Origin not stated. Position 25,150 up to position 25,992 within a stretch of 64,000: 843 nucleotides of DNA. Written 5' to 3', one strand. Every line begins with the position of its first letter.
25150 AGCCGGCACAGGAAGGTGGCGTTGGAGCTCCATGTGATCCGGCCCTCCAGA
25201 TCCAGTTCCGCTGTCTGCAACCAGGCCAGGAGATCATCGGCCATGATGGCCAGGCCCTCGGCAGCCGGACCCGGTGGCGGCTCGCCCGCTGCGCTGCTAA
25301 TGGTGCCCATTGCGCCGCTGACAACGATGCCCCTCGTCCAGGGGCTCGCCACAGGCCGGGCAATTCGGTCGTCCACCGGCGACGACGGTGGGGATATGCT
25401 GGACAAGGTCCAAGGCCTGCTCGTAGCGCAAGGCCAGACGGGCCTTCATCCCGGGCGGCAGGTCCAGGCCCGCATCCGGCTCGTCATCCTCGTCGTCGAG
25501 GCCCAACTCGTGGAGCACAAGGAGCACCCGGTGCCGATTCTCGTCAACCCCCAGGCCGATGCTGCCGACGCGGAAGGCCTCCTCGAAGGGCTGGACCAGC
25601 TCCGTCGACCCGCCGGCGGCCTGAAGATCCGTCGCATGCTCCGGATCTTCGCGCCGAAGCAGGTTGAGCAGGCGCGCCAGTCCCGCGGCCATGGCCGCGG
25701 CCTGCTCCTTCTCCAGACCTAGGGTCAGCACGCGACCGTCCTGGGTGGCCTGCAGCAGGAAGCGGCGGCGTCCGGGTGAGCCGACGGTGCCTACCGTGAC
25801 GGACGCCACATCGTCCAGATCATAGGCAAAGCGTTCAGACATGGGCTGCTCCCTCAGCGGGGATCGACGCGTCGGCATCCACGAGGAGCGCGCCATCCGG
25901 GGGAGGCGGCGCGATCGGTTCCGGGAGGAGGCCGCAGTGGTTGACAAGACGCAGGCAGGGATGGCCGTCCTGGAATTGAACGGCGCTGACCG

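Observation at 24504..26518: Translationally coupled triad: histidine-phosphatase (MSMEG_4193-like) / DUF3090 / SCO1664-family kinase-like protein, next to arfB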

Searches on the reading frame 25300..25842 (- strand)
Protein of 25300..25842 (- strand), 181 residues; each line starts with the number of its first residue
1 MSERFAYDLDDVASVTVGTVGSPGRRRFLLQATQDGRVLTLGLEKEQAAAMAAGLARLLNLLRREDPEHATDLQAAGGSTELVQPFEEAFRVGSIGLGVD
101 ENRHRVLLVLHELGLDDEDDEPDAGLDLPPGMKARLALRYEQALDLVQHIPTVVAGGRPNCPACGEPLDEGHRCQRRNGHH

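Call 3: search_protein_families(library=ncbifam, proteins=[window:25300-25842:-], max_evalue=0.001)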
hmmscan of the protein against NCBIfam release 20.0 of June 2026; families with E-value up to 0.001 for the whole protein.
seq(181 aa): 1 family
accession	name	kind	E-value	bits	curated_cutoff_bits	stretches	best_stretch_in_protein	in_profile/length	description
TIGR03847.1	TIGR03847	subfamily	9.6e-41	139.4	117.25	1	6-178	2-177/177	conserved hypothetical protein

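Call 4: search_protein_families(library=pfam, proteins=[window:25300-25842:-], max_evalue=0.001)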
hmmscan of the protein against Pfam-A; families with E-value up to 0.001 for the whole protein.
seq(181 aa): 1 family
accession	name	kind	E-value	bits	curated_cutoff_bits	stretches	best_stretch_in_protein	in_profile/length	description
PF11290.13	DUF3090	-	1e-38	133.3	27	1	7-174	1-170/170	Protein of unknown function (DUF3090)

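Call 11: find_encoding_contigs(protein=window:25300-25842:-, flank=3000, max_places=4)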
Protein seq(181 aa) (181 aa): 23 contigs read that carry it; 4 places shown.
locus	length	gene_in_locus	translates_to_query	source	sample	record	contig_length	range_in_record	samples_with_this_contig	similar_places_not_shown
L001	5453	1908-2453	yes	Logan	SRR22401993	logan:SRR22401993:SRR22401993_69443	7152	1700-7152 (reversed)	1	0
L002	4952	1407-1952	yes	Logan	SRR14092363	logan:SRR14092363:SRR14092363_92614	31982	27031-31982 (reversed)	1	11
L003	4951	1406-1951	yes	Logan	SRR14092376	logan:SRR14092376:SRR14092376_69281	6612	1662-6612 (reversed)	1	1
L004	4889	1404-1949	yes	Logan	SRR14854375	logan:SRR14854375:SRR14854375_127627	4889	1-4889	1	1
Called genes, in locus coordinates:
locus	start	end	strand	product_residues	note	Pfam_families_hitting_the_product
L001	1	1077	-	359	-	?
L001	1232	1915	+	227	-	PF00300:His_Phos_1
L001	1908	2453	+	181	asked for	PF11290:DUF3090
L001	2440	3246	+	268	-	PF00454:PI3_PI4_kinase (weak)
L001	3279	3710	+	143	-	PF00472:RF-1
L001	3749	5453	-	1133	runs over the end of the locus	?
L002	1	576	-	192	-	?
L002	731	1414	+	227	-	PF00300:His_Phos_1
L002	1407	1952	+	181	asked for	PF11290:DUF3090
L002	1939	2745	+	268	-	PF00454:PI3_PI4_kinase (weak)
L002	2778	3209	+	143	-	PF00472:RF-1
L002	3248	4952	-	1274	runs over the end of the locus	PF13287:Fn3_assoc, PF13290:CHB_HEX_C_1, PF08757:CotH, PF00932:LTD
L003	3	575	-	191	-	?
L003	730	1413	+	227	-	PF00300:His_Phos_1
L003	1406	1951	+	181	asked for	PF11290:DUF3090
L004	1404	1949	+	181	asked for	PF11290:DUF3090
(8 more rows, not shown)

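Call 12: search_solved_structures(query=window:25300-25842:-, max_evalue=1)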
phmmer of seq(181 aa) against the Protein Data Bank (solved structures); distinct sequences matched with E-value up to 1: 0.

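Call 15: find_homologous_proteins(query=window:25300-25842:-, max_evalue=0.00001)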
Query seq(181 aa) (181 aa): 41 proteins with E <= 0.00001 among 763 candidates.
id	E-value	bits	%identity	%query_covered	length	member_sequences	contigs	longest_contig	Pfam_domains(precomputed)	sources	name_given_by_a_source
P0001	1.3e-114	398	100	100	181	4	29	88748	PF11290.14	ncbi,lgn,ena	-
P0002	6.9e-102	357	88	100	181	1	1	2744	PF11290.14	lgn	-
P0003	2.3e-97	342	86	100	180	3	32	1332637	PF11290.14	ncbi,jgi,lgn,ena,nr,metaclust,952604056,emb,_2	ncbi:MAG: DUF3090 family protein [Anaerolineae bacterium]|jgi:uncharacterized repeat protein (TIGR03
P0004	1.5e-89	316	78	100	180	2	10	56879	PF11290.14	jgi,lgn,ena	jgi:uncharacterized repeat protein (TIGR03847 family)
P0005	1.8e-89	316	80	100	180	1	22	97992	PF11290.14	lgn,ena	-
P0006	6.5e-83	295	70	99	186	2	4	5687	PF11290.14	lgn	-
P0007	6.0e-82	292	73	98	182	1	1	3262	PF11290.14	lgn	-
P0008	3.0e-80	286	72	98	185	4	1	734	PF11290.14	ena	-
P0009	8.9e-43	164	49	98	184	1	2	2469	PF11290.14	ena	-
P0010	2.2e-41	160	50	100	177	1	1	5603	PF11290.14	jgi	jgi:uncharacterized repeat protein (TIGR03847 family)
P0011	7.1e-41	158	50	100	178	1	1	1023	PF11290.14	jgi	jgi:uncharacterized repeat protein (TIGR03847 family)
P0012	1.9e-40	156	49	98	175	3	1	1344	PF11290.14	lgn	-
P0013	1.0e-37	148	47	100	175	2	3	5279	PF11290.14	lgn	-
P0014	9.4e-34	135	44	97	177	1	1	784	PF11290.14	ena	-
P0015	6.0e-33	132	39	99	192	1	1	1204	PF11290.14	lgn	-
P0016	1.5e-31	127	40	99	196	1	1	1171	PF11290.14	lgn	-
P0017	3.1e-27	113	41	98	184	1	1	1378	PF11290.14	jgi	jgi:uncharacterized repeat protein (TIGR03847 family)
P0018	1.9e-26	111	38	100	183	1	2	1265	PF11290.14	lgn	-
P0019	4.1e-25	106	42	99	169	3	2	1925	PF11290.14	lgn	-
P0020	1.3e-24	105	40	97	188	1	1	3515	PF11290.14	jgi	jgi:uncharacterized repeat protein (TIGR03847 family)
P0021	1.4e-24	105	37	100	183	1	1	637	PF11290.14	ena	-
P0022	1.8e-24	104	40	98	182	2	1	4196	PF11290.14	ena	-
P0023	2.1e-24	104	39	98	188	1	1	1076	PF11290.14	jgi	jgi:uncharacterized repeat protein (TIGR03847 family)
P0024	2.1e-24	104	36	98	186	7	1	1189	PF11290.14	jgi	-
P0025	2.5e-23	101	41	90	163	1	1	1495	PF11290.14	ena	-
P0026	3.1e-23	100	41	97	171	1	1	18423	PF11290.14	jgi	jgi:uncharacterized repeat protein (TIGR03847 family)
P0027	2.0e-22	98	38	95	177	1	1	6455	PF11290.14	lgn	-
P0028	2.3e-22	98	38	98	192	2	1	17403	PF11290.14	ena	-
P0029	7.8e-22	96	37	98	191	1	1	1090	PF11290.14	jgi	jgi:uncharacterized repeat protein (TIGR03847 family)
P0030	1.0e-21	95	38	98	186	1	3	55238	PF11290.14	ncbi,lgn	-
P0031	3.3e-21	94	38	91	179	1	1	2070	PF11290.14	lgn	-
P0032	8.2e-21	92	39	98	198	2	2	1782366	PF11290.14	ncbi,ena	-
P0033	2.0e-20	91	32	100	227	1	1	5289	PF11290.14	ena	-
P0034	1.9e-19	88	39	99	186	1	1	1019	PF11290.14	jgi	jgi:uncharacterized repeat protein (TIGR03847 family)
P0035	2.3e-19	88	36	56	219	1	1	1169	PF11290.14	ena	-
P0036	6.3e-18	83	34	98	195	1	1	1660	PF11290.14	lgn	-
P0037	1.1e-16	79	42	97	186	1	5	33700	PF11290.14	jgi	jgi:uncharacterized repeat protein (TIGR03847 family)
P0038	1.2e-16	79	39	78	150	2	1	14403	PF11290.14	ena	-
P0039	7.2e-15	73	35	93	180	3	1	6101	PF11290.14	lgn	-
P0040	1.7e-13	69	28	98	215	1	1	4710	PF11290.14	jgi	jgi:uncharacterized repeat protein (TIGR03847 family)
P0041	1.5e-9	56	31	98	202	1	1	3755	PF11290.14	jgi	jgi:DUF3090 family protein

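Call 21: find_related_loci(query=A1, collection=genome_contigs, flank=10000)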
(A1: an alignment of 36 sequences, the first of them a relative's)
Query A1 (181 aa) in genome_contigs; peptide patterns used: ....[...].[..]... (x = any residue, [..] = any of these).
600 stretches matched a pattern (row limit reached: there are more); 575 encode a relative of the query (tblastn E <= 1e-3); the best 80 are kept; 80 distinct loci.
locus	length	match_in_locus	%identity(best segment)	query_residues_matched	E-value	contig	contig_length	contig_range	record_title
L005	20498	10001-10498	52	5-180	6e-50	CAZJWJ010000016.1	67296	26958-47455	MAG TPA_asm: uncultured Anaerolineales bacterium isolate binchicken_co350_168 genome assembly, contig: NODE_631_length_6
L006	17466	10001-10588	38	1-181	2e-39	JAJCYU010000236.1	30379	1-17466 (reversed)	MAG: Anaerolineae bacterium isolate OFTM155 OFTM155_235, whole genome shotgun sequence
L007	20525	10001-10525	41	1-180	2e-34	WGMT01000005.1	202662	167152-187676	MAG: bacterium isolate RI_153 c_000000059957, whole genome shotgun sequence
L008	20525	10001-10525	42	1-180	7e-34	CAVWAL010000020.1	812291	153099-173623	MAG: uncultured bacterium isolate MFD01721.bin.2.215 genome assembly, contig: contig_6619, whole genome shotgun sequence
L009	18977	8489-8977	45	1-180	2e-33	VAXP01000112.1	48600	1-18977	MAG: Actinobacteria bacterium isolate AC_35 14_0903_12_20cm_scaffold_1961, whole genome shotgun sequence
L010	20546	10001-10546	39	1-180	2e-33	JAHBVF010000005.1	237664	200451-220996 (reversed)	MAG: Caldilineaceae bacterium isolate ACE_CHL8 CHL8_5, whole genome shotgun sequence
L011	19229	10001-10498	41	8-180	1e-32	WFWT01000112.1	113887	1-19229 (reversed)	MAG: Anaerolineae bacterium isolate S141_23 k151_33713, whole genome shotgun sequence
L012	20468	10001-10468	43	7-180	1e-32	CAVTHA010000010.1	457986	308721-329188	MAG: uncultured Acidimicrobiales bacterium isolate MFD06092.bin.2.54 genome assembly, contig: contig_62204, whole genome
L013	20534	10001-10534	43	4-180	3e-32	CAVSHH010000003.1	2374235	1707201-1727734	MAG: uncultured Chloroflexia bacterium isolate MFD05684.bin.1.417 genome assembly, contig: contig_20563, whole genome sh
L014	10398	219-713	39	8-181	1e-31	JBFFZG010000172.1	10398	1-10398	MAG: Candidatus Promineifilaceae bacterium isolate Mix_sand01.2020.11.G.20 k141_1701124_length_10398_cov_15.3144, whole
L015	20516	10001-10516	38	1-180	2e-31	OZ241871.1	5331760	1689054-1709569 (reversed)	MAG: Caldilineaceae bacterium isolate ea08df4b-e095-422e-90d1-681d82f9c982 genome assembly, chromosome: 1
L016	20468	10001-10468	43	7-180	4e-31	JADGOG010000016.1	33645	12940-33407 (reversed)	MAG: Acidimicrobiales bacterium isolate Chersky.37_4 contig-100_73, whole genome shotgun sequence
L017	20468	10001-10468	43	7-180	1e-30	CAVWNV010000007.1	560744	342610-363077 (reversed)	MAG: uncultured Acidimicrobiaceae bacterium isolate MFD09495.bin.1.102 genome assembly, contig: contig_1873, whole genom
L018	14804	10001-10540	39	1-180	1e-30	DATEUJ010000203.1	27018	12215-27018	MAG TPA_asm: Anaerolineae bacterium isolate SMAG_U8338 k141_1540177, whole genome shotgun sequence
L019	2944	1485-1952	43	7-180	1e-30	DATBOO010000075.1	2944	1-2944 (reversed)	MAG TPA_asm: Acidimicrobiales bacterium isolate SMAG_U4053 k141_2105484, whole genome shotgun sequence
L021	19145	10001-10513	40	4-180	2e-30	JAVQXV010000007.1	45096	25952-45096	MAG: Anaerolineales bacterium isolate SKYGB_hs_bin36 NODE_1489_length_45096_cov_259.179881, whole genome shotgun sequenc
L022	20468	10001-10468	42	7-180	6e-30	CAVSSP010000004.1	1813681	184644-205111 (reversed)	MAG: uncultured Acidimicrobiales bacterium isolate MFD09671.bin.2.98 genome assembly, contig: contig_6023, whole genome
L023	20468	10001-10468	41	7-180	4e-30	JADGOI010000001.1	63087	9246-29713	MAG: Acidimicrobiales bacterium isolate Chersky.4_46 contig-100_19, whole genome shotgun sequence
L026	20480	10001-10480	42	1-180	1e-29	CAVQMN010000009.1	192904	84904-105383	MAG: uncultured Acidimicrobiales bacterium isolate MFD00082.bin.1.127 genome assembly, contig: contig_17975, whole genom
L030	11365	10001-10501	37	6-180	7e-30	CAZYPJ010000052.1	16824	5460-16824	MAG TPA_asm: uncultured Anaerolineales bacterium isolate SRP167436_co1_96 genome assembly, contig: NODE_5485_length_1682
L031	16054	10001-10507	39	3-180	8e-30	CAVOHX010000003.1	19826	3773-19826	MAG: uncultured Chloroflexia bacterium isolate MFD09964.bin.3.278 genome assembly, contig: contig_12966, whole genome sh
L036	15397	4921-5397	44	6-180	7e-30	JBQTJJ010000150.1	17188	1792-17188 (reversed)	MAG: Actinomycetota bacterium isolate SAR125 c_000000179895, whole genome shotgun sequence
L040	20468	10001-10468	38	7-180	2e-29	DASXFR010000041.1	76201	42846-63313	MAG TPA_asm: Acidimicrobiales bacterium isolate SMAG_U5143 k141_383408, whole genome shotgun sequence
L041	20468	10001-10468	39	7-180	2e-28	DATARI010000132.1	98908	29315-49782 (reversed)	MAG TPA_asm: Acidimicrobiales bacterium isolate SMAG_U5489 k141_2069492, whole genome shotgun sequence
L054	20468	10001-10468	43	6-180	7e-29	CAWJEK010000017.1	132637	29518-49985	MAG: uncultured Acidimicrobiaceae bacterium isolate MFD04780.bin.2.127 genome assembly, contig: contig_34543, whole geno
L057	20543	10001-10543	41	4-181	1e-28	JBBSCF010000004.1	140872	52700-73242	MAG: Candidatus Limnocylindrales bacterium isolate La6_metabat2.260 La6_metabat2.260_K_1891676_L_140872_cov_24.4598, who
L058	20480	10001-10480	41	1-180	1e-28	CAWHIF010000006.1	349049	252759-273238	MAG: uncultured Acidimicrobiaceae bacterium isolate MFD01828.bin.2.1 genome assembly, contig: contig_17221, whole genome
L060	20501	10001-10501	38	6-180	8e-29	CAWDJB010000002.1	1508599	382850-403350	MAG: uncultured Acidimicrobiales bacterium isolate MFD06298.bin.1.5 genome assembly, contig: contig_18406, whole genome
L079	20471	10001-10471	40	6-180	8e-28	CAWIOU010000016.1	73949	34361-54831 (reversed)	MAG: uncultured Acidimicrobiaceae bacterium isolate MFD01633.bin.1.119 genome assembly, contig: contig_21645, whole geno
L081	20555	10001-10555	37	4-181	6e-28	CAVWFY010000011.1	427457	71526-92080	MAG: uncultured Chloroflexia bacterium isolate MFD04716.bin.2.316 genome assembly, contig: contig_21817, whole genome sh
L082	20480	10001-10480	43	1-181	9e-28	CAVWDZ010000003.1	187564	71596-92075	MAG: uncultured Acidimicrobiaceae bacterium isolate MFD09286.bin.1.60 genome assembly, contig: contig_73376, whole genom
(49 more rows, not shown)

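Call 25: predict_structure(alignment_id=A1)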
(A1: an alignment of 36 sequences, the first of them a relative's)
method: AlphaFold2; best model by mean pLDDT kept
length: 181 residues; sequences in the alignment: 36
mean_pLDDT: 87.7   pTM: 0.78
mean pLDDT of the five models: 87.7, 85.7, 85.8, 85.7, 85.4
residues with pLDDT >= 90: 122; 70-90: 34; 50-70: 24; < 50: 1
segments of 3 or more residues with pLDDT < 50: none
pLDDT, mean of each block of 10 residues (from residue 1): 81 96 89 96 97 98 95 91 95 97 97 70 59 95 97 81 73 72 57
secondary structure, 60 per line:
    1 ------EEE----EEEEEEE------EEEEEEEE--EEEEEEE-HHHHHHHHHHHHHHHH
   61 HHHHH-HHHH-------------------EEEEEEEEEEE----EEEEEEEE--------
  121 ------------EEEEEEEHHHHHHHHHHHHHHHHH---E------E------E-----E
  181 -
elements in order: E7-9 E14-20 E27-34 E37-43 H45-65 H67-70 E90-100 E105-112 E133-139 H140-156

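Call 29: search_protein_families(library=pfam, proteins=[L054:15252-16070:-, L079:13413-14384:-, L041:17282-18841:-, L016:5499-6623:+, L058:15495-16283:-, L040:18588-19496:-, L023:936-2333:-, L079:6845-9247:+, L026:11336-13195:-, L082:12460-13881:-], max_evalue=0.00001)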
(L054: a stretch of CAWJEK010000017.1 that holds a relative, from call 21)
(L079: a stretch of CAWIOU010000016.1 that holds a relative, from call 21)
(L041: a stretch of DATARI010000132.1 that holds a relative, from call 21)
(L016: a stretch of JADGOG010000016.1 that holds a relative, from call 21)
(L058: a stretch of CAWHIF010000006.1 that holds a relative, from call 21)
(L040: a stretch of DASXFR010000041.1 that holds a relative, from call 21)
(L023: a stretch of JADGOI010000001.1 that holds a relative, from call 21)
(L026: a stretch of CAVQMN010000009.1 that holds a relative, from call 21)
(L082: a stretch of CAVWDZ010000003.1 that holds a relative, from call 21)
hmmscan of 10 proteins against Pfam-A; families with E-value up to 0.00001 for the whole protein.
L054:15252-16070:- (272 aa): 1 family
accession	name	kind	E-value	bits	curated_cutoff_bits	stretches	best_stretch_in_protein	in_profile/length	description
PF01012.27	ETF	-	1.9e-43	148.8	26.7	1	39-220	4-180/181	Electron transfer flavoprotein domain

L079:13413-14384:- (323 aa): 2 families
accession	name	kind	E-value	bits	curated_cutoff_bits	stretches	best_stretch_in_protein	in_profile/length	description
PF00766.25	ETF_alpha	-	1.9e-35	121.1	27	1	200-280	1-81/81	Electron transfer flavoprotein FAD-binding domain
PF01012.27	ETF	-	2.2e-22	80.2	26.7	1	6-178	1-179/181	Electron transfer flavoprotein domain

L041:17282-18841:- (519 aa): 5 families
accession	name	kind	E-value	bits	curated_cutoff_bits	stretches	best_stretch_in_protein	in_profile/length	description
PF12282.15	GAF_PdtaS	-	3.3e-30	105.3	23.7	1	6-152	3-143/145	Histidine kinase PdtaS, GAF domain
PF07568.18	HisKA_2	-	3e-20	72.5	22.3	1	293-363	1-72/76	Histidine kinase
PF02518.31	HATPase_c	-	5.8e-10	40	26.4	1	390-512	4-110/111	Histidine kinase-, DNA gyrase B-, and HSP90-like ATPase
PF08448.16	PAS_4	-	1.5e-08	35.2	23.1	1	181-279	4-110/110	PAS fold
PF07536.20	HWE_HK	-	1.9e-07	32.1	22.8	1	293-365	1-71/83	HWE histidine kinase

L016:5499-6623:+ (374 aa): 3 families
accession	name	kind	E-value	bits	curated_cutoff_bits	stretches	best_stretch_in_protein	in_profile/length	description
PF04432.18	FrhB_FdhB_C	-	4.4e-35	121.2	23.3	1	191-340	2-149/150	Coenzyme F420 hydrogenase/dehydrogenase, beta subunit C terminus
PF04422.18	FrhB_FdhB_N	-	3.3e-20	72.4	22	1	106-178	3-73/78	Coenzyme F420 hydrogenase/dehydrogenase, beta subunit N-term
PF12838.12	Fer4_7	-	8.8e-08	32.9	27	1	21-74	2-49/52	4Fe-4S dicluster domain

L058:15495-16283:- (262 aa): 1 family
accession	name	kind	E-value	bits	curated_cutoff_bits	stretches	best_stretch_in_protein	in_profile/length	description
PF03009.23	GDPD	-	9.7e-34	118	23.6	1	38-252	1-242/244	Glycerophosphoryl diester phosphodiesterase family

L040:18588-19496:- (302 aa): 1 family
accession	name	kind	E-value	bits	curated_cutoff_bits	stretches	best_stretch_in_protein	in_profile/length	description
PF02811.25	PHP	-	4.6e-13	50.3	26.4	1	3-217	1-163/164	PHP domain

L023:936-2333:- (465 aa): 2 families
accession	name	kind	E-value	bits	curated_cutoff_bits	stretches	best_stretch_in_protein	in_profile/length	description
PF00270.35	DEAD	-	3.1e-47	160.8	26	1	104-271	2-165/167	DEAD/DEAH box helicase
PF00271.37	Helicase_C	-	1.1e-32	113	23.5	1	317-414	13-110/110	Helicase conserved C-terminal domain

L079:6845-9247:+ (800 aa): 1 family
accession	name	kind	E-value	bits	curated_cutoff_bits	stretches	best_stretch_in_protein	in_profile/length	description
PF03176.21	MMPL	-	3e-106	355.6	20.5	2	63-384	2-331/333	MMPL family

L026:11336-13195:- (619 aa): 1 family
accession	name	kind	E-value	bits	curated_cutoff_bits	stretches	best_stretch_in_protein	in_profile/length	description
PF01757.29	Acyl_transf_3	-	2.5e-31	109.4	31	1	13-348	2-324/326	Acyltransferase domain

L082:12460-13881:- (473 aa): 1 family
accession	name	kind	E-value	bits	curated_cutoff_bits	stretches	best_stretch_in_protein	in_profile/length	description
PF03062.24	MBOAT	-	1.5e-24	87.4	27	1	153-342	84-292/337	MBOAT, membrane-bound O-acyltransferase family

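Call 35: fold_search(model_id=the predicted structure, library=pdb)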
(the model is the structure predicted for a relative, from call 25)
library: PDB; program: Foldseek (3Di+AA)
matches with E <= 10: 1244; with E <= 0.001: 2
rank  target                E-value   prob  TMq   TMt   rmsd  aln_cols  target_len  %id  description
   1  3k44_B                1.6e-04  1.00  0.37  0.46  14.9       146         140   11  Crystal Structure of Drosophila melanogaster Pur-alpha (released 2009-10-27)
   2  8chv_B                7.3e-04  0.92  0.27  0.32  15.0       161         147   14  Crystal structure of human PURA (fragment Glu57-Glu212, PUR repeat I and II) R140P mutant (released 2024-02-21)
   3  8chv_C                4.9e-03  0.80  0.27  0.34  15.2       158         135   11  Crystal structure of human PURA (fragment Glu57-Glu212, PUR repeat I and II) R140P mutant (released 2024-02-21)
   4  8chu_B                8.5e-03  0.95  0.36  0.44  13.3       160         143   12  Crystal structure of human PURA repeat I-II K97E mutant (released 2024-02-21)
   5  4fva_B                5.7e-02  0.11  0.14  0.11  16.2       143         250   15  Crystal structure of truncated Caenorhabditis elegans TDP2 (released 2012-10-31)
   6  1y5o_MODEL_1_A        6.4e-02  0.72  0.29  0.40   7.5       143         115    6  NMR structure of the amino-terminal domain from the Tfb1 subunit of yeast TFIIH (released 2005-05-17)
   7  9qf5_An               9.8e-02  0.12  0.17  0.19   9.9       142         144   13  Structure of P. furiosus 70S ribosome grown at 102deg (released 2025-11-05)
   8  6abo_A                9.8e-02  0.08  0.15  0.13  18.1       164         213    9  human XRCC4 and IFFO1 complex (released 2019-07-31)
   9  4czg                  1.4e-01  0.09  0.15  0.10  17.7       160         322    9  C. crescentus MreB, single filament, ADP, A22 inhibitor (released 2014-06-11)
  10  4ntq_B                1.6e-01  0.30  0.30  0.36  11.5       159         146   11  CdiA-CT/CdiI toxin and immunity complex from Enterobacter cloacae (released 2014-03-26)
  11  9bls_A                1.8e-01  0.08  0.15  0.06  19.3       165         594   12  Structure of the human mitochondrial Hsp70 (mortalin; R126W mutant) bound to nucleotide exchange factor GrpEL1 (WT) (released 2025-01-15)
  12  6l4l                  2.2e-01  0.23  0.18  0.13  10.5       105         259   10  Crystal structure of S. aureus CntK in inactive state (released 2020-10-21)
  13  4fva_D                2.3e-01  0.16  0.13  0.10  11.1        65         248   17  Crystal structure of truncated Caenorhabditis elegans TDP2 (released 2012-10-31)
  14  5obw                  2.3e-01  0.08  0.14  0.08  17.6       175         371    8  Mycoplasma genitalium DnaK-NBD in complex with ATP (released 2018-05-09)
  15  6sy0_A                2.5e-01  0.10  0.21  0.26  19.8       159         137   12  Structure of the Plasmodium falciparum SIP2 DNA-binding AP2 tandem repeat in complex with two SPE2 half-sites (released 2020-10-07)
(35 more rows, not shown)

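Call 40: search_solved_structures(query=A1, max_evalue=10)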
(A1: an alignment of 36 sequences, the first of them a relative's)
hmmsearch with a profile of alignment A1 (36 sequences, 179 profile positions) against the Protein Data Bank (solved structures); distinct sequences matched with E-value up to 10: 10.
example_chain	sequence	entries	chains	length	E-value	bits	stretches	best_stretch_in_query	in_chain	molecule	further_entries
4v7p_BU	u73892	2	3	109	0.36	14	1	127-163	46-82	50S ribosomal protein L24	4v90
10px_1Y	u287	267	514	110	0.36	14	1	127-162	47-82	50S ribosomal protein L24 | 50S ribosomal protein L23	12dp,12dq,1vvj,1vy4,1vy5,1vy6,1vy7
5obz_B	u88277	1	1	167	0.57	13.4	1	136-161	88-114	Putative transcription factor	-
4v9j_BY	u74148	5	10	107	1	12.5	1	127-163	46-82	50S ribosomal protein L24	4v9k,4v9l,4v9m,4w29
4v87_AU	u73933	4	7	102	1.2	12.3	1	127-163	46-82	50S ribosomal protein L24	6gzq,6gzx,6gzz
4v83_BU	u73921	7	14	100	1.3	12.2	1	127-163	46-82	50S ribosomal protein L24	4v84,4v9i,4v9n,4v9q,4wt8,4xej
4v68_BY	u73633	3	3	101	1.3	12.2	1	127-163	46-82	50S ribosomal protein L24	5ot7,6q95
4zer_1Y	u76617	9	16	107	1.3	12.2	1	127-163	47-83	50S ribosomal protein L24 | Large ribosomal subunit protein uL24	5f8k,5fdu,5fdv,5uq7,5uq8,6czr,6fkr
2d9h_A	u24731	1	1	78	2.8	11.1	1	131-164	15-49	Zinc finger protein 692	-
6egc_A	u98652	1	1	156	8.2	9.6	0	49-86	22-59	SC_2L4HC2_23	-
